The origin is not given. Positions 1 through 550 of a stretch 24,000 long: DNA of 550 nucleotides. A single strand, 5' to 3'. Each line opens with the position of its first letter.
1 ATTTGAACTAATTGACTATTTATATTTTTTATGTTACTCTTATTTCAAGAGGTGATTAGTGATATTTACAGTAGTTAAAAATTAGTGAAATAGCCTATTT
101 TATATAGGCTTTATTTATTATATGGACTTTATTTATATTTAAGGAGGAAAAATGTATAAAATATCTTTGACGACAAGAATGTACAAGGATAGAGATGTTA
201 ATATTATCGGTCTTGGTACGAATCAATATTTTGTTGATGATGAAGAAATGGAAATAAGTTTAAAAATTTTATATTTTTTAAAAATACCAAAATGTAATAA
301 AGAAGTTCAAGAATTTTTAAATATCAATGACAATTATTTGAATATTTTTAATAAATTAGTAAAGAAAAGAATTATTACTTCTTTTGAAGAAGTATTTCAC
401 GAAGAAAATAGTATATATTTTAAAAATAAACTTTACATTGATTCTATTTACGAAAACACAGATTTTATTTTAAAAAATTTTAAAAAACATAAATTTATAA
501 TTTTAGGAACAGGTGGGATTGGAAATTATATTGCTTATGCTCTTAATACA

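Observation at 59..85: Candidate precursor peptide (f)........: GTG-initiated, exactly bounded, terminal Asn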

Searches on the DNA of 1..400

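Call 48: search_rna_families(source=window, start=1, end=400, threshold=evalue, max_evalue=1)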
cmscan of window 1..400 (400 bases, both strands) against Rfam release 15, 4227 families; matches with E-value up to 1: 0.
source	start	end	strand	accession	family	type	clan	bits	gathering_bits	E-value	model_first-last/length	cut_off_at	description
